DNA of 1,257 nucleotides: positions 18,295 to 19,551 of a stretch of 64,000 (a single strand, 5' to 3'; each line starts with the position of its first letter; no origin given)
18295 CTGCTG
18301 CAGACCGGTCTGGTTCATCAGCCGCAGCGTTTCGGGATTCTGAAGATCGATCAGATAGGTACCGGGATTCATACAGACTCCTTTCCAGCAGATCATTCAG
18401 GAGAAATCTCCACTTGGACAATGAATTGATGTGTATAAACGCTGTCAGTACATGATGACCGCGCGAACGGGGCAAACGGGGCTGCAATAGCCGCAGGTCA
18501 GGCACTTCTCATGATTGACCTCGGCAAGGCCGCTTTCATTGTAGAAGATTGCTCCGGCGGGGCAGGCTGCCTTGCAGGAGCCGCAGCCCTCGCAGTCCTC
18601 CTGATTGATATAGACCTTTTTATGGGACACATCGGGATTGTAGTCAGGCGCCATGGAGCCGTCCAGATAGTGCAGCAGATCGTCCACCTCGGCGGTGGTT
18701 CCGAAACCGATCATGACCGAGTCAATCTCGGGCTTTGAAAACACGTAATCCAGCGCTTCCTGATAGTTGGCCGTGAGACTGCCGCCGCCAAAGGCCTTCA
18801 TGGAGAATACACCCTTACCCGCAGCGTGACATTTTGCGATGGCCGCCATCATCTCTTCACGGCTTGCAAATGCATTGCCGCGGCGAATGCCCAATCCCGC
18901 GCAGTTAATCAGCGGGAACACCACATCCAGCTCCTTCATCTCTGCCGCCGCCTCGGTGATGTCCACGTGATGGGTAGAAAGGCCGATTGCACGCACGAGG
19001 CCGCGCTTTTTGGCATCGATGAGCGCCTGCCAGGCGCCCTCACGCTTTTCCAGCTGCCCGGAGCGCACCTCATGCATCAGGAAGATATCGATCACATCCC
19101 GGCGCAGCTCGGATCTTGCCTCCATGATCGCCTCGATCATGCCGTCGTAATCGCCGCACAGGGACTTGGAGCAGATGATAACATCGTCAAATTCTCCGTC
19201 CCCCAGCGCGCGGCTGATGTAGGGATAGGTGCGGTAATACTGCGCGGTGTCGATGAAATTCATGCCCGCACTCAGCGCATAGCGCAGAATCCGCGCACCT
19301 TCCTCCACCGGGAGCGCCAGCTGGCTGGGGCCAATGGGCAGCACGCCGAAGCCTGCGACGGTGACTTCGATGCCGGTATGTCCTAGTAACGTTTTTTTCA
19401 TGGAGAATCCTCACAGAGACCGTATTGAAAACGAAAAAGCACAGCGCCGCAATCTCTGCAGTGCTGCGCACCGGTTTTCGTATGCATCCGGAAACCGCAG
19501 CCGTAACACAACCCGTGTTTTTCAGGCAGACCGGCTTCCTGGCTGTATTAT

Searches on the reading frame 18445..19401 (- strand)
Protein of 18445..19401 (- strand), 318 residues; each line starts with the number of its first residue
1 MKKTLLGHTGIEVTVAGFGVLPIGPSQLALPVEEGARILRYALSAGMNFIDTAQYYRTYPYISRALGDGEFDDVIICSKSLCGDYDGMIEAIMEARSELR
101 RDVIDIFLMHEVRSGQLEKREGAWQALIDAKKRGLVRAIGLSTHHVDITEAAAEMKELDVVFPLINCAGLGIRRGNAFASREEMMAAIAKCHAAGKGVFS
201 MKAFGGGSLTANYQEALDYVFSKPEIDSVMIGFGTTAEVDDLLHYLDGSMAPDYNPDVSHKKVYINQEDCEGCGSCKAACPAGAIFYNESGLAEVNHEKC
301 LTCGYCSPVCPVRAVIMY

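Call 70: search_protein_families(library=pfam, proteins=[window:18445-19401:-], max_evalue=0.00001)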
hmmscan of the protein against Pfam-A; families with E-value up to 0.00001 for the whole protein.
window:18445-19401:- (318 aa): 10 families
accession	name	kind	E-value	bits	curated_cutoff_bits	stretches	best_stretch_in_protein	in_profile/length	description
PF00248.27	Aldo_ket_red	-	1.3e-23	83.9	24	1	24-219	10-207/291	Aldo/keto reductase family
PF00037.32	Fer4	-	5.1e-13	48.7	21.1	1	263-285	1-23/24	4Fe-4S binding domain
PF12838.12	Fer4_7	-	1.3e-10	42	27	1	270-314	2-52/52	4Fe-4S dicluster domain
PF14697.11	Fer4_21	-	2e-10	41.1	35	1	265-316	3-57/59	4Fe-4S dicluster domain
PF13237.11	Fer4_10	-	3.1e-10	40.2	25.5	1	262-311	1-53/53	4Fe-4S dicluster domain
PF12837.12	Fer4_6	-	1.4e-09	37.8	25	0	262-285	1-24/24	4Fe-4S binding domain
PF12797.12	Fer4_2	-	6.3e-09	35.7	24.5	0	262-282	2-22/22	4Fe-4S binding domain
PF13187.11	Fer4_9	-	3.1e-07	30.7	27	1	269-314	1-51/52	4Fe-4S dicluster domain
PF25160.1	LdpA_Fe-S-bd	-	5.2e-07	29.8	27.6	0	280-315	13-43/49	LdpA Fe-S cluster-binding domain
PF13183.11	Fer4_8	-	4e-06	27.7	27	0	263-283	47-67/68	4Fe-4S dicluster domain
